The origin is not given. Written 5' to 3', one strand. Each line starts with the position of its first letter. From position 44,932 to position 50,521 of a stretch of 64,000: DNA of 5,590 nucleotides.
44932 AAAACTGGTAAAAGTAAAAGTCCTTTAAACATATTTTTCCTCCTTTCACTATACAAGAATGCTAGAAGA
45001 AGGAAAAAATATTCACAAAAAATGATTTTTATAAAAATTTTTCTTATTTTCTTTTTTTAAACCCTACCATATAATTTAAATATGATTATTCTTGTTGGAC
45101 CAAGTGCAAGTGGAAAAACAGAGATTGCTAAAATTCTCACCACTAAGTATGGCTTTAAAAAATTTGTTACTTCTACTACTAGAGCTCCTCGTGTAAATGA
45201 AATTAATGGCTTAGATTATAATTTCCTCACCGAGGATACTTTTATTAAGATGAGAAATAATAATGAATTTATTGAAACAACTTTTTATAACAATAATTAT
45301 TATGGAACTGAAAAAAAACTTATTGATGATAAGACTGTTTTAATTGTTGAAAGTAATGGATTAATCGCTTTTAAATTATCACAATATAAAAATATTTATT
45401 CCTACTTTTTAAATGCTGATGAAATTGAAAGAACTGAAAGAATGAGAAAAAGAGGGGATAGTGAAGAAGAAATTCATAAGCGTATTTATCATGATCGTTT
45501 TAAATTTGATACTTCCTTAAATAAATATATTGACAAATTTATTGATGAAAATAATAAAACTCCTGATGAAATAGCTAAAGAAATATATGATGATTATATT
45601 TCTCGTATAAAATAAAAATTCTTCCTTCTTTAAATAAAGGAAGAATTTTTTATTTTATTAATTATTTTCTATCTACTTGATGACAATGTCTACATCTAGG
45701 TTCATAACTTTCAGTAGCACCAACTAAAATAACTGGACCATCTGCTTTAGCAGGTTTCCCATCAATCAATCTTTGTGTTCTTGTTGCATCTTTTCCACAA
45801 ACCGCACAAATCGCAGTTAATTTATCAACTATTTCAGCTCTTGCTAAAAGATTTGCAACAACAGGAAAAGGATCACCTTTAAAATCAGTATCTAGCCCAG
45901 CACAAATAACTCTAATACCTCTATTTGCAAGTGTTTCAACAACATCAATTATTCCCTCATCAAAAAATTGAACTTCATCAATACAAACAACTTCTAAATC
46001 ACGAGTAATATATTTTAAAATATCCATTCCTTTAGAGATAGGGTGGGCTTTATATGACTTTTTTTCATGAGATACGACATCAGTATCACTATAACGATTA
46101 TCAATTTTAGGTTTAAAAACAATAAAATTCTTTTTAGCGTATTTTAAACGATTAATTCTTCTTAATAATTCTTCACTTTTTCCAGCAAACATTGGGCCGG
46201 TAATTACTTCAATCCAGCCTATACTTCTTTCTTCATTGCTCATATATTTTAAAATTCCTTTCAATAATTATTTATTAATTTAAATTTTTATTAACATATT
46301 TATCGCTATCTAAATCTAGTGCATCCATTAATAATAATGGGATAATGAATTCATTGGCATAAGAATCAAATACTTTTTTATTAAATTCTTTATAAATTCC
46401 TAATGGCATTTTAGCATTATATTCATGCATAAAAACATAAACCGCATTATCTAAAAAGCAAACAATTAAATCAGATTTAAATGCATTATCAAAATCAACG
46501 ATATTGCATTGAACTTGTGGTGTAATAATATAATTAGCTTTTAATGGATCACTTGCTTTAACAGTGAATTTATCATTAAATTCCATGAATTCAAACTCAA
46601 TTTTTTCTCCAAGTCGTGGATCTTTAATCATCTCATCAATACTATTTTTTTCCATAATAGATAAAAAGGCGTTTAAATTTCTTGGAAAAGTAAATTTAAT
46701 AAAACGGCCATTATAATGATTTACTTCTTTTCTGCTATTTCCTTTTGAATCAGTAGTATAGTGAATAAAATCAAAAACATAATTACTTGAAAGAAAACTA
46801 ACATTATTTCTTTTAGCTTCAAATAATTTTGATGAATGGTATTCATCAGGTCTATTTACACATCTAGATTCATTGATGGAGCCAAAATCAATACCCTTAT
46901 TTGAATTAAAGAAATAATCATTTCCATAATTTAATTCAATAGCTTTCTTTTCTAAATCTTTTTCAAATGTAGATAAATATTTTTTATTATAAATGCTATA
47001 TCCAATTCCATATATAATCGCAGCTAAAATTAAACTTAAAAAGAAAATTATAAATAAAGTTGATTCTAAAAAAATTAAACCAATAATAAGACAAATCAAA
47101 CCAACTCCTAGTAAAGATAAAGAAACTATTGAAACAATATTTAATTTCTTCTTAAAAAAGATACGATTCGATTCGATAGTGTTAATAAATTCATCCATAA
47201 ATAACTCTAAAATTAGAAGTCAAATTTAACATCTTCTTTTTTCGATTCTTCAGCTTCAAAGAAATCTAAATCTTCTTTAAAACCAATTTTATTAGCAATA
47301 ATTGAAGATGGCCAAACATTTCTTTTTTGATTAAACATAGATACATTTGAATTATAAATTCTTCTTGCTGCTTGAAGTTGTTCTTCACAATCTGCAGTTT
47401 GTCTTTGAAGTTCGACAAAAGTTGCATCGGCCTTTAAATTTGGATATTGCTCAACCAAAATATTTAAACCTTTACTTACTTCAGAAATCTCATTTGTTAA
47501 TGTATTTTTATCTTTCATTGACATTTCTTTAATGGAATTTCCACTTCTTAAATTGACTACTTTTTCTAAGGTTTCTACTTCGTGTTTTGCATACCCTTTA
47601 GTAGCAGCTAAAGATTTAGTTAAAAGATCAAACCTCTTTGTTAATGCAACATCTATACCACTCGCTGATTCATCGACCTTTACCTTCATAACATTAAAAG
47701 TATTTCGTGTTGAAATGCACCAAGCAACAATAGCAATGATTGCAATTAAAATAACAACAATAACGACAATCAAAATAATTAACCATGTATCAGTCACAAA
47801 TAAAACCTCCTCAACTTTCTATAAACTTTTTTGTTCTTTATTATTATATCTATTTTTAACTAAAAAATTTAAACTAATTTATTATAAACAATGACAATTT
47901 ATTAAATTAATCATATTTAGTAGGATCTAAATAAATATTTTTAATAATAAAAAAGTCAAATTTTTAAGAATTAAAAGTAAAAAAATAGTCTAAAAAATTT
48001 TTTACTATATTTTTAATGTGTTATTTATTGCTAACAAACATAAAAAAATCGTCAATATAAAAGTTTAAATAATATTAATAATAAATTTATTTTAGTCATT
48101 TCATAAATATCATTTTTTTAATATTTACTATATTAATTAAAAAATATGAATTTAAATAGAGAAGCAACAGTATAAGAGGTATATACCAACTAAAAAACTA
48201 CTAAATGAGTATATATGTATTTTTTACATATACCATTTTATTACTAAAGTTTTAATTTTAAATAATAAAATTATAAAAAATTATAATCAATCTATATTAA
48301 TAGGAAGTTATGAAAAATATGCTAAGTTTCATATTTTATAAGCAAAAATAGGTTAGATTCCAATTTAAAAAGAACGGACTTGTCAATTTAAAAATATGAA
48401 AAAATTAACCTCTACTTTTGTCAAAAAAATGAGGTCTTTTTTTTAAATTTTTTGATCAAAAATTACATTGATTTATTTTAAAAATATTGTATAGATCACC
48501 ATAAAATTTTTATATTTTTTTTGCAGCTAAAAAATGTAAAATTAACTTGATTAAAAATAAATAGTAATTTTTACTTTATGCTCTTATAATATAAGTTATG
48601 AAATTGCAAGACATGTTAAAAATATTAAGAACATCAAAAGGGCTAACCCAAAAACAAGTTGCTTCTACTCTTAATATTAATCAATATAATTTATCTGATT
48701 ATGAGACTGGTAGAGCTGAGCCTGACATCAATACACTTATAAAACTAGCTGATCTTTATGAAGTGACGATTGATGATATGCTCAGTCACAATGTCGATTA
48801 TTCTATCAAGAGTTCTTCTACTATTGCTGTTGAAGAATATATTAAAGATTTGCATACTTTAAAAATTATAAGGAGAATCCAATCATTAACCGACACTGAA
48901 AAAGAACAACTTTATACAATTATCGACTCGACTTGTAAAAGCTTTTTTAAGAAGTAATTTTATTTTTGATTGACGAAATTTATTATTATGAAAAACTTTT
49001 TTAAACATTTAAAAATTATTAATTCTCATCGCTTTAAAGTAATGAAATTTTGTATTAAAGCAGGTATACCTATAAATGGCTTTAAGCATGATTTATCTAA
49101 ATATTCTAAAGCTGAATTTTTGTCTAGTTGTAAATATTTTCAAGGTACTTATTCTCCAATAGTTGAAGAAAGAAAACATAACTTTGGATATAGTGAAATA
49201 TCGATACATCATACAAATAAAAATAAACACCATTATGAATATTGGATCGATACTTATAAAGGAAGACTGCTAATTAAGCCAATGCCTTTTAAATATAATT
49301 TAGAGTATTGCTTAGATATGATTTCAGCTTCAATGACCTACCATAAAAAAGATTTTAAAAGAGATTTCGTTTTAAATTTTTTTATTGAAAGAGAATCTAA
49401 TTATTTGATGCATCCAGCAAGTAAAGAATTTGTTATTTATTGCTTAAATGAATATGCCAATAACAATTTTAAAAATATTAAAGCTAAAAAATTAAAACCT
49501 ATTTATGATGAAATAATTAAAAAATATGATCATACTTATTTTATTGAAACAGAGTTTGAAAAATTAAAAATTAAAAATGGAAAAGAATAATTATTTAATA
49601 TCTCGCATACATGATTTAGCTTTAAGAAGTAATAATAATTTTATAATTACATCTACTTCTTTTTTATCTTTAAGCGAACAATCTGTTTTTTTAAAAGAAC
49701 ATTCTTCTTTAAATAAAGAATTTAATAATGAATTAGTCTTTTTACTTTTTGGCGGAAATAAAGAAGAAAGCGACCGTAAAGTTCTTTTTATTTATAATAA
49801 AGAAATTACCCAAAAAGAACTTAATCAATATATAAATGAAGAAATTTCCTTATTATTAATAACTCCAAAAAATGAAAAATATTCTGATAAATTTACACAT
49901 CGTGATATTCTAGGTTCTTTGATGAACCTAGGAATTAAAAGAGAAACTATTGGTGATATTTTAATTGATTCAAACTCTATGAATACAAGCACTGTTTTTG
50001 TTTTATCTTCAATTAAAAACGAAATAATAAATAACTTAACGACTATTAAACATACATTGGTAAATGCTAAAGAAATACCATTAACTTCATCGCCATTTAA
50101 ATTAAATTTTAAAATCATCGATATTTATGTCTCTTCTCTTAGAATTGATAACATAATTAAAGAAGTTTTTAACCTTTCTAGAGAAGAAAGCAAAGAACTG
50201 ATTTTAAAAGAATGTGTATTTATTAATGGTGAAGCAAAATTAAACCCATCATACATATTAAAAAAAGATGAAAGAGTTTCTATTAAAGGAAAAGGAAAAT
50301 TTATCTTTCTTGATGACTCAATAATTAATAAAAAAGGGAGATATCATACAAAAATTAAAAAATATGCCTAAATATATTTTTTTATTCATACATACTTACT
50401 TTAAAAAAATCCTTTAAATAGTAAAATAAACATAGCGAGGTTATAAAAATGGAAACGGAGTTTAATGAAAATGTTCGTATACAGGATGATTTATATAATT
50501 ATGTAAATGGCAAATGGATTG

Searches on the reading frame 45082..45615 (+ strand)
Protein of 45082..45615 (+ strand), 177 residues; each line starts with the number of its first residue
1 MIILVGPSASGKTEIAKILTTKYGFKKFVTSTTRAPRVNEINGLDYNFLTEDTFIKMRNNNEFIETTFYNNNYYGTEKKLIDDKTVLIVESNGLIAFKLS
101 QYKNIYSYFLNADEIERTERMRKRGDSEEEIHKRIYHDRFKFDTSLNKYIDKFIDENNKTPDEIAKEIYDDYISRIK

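Call 57: search_protein_families(library=ncbifam, proteins=[window:45082-45615:+], max_evalue=0.00001)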
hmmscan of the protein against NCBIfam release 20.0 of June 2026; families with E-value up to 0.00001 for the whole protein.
window:45082-45615:+ (177 aa): 3 families
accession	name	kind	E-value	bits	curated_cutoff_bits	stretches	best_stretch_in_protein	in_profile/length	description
TIGR03263.1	guanyl_kin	equivalog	3.2e-26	92.1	160.45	1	1-143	3-153/180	guanylate kinase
NF011325.0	PRK14738.1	equivalog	2.6e-17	62.8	263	1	1-138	15-160/206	guanylate kinase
NF011324.0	PRK14737.1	equivalog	6.8e-14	52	318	1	9-145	15-159/187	guanylate kinase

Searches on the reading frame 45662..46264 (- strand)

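Call 57: search_protein_families(library=ncbifam, proteins=[window:45662-46264:-], max_evalue=0.00001)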
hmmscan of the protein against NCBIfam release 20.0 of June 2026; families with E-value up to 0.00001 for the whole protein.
window:45662-46264:- (200 aa): 5 families
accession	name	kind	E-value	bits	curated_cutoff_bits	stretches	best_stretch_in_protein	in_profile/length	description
NF003296.0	PRK04296.1-1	equivalog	9.7e-88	293.3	183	1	11-199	3-191/195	thymidine kinase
NF003300.0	PRK04296.1-5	equivalog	1.6e-26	93.3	195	1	24-196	10-188/194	thymidine kinase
NF003299.0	PRK04296.1-4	equivalog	2.4e-23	82.9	284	1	23-196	9-185/191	thymidine kinase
NF003298.0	PRK04296.1-3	equivalog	1.8e-15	57.1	375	1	25-194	11-185/205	thymidine kinase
NF003297.0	PRK04296.1-2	equivalog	1e-11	44.9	252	1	19-188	5-186/216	thymidine kinase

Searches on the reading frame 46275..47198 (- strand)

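Call 57: search_protein_families(library=ncbifam, proteins=[window:46275-47198:-], max_evalue=0.00001)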
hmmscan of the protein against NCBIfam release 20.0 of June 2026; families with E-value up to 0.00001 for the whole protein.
window:46275-47198:- (307 aa): 0 families

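Call 96: search_protein_families(library=pfam, proteins=[window:46275-47198:-], max_evalue=0.001)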
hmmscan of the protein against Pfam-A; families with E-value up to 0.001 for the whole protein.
window:46275-47198:- (307 aa): 1 family
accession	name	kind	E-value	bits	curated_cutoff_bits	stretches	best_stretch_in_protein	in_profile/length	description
PF11335.13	DUF3137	-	9e-18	64.9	26.1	1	161-271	2-113/139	Protein of unknown function (DUF3137)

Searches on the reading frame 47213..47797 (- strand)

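Call 57: search_protein_families(library=ncbifam, proteins=[window:47213-47797:-], max_evalue=0.00001)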
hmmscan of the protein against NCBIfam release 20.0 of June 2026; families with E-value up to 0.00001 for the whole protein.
window:47213-47797:- (194 aa): 1 family
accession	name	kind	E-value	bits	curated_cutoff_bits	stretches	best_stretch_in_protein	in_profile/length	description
NF040966.1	MamQ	equivalog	1.4e-13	50.8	250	1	71-186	79-193/221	magnetosome protein MamQ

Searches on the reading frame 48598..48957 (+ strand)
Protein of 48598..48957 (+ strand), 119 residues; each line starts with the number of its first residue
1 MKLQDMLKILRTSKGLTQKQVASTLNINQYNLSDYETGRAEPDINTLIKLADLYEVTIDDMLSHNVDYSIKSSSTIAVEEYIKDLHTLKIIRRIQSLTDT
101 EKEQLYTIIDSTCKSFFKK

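Call 96: search_protein_families(library=pfam, proteins=[window:48598-48957:+], max_evalue=0.001)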
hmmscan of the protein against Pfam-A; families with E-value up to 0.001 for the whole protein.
window:48598-48957:+ (119 aa): 4 families
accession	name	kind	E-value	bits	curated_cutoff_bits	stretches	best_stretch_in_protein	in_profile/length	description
PF01381.28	HTH_3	-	6.3e-13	49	23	1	7-60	1-54/55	Helix-turn-helix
PF12844.13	HTH_19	-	1.8e-10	41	30.2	1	6-62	3-59/64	Helix-turn-helix domain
PF13560.12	HTH_31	-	2.7e-10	40.9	27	1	6-60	5-60/64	Helix-turn-helix domain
PF13443.12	HTH_26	-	5.9e-07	30.1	22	1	7-65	2-61/63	Cro/C1-type HTH DNA-binding domain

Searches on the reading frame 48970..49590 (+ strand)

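Call 57: search_protein_families(library=ncbifam, proteins=[window:48970-49590:+], max_evalue=0.00001)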
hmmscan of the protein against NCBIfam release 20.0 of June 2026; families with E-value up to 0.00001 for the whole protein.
window:48970-49590:+ (206 aa): 0 families

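Call 96: search_protein_families(library=pfam, proteins=[window:48970-49590:+], max_evalue=0.001)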
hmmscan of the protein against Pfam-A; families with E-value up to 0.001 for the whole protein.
window:48970-49590:+ (206 aa): 1 family
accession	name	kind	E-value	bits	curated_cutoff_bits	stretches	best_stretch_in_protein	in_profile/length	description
PF18907.5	DUF5662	-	1.3e-22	80.5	27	1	11-160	3-155/156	Family of unknown function (DUF5662)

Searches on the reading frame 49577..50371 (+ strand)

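Call 57: search_protein_families(library=ncbifam, proteins=[window:49577-50371:+], max_evalue=0.00001)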
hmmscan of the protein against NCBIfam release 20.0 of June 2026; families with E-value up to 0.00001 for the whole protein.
window:49577-50371:+ (264 aa): 1 family
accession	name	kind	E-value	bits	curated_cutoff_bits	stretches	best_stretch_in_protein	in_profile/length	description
TIGR03069.1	PS_II_S4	equivalog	1.1e-19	70.6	201.55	1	8-260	16-255/257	photosystem II electron transport protein, Sll1252 family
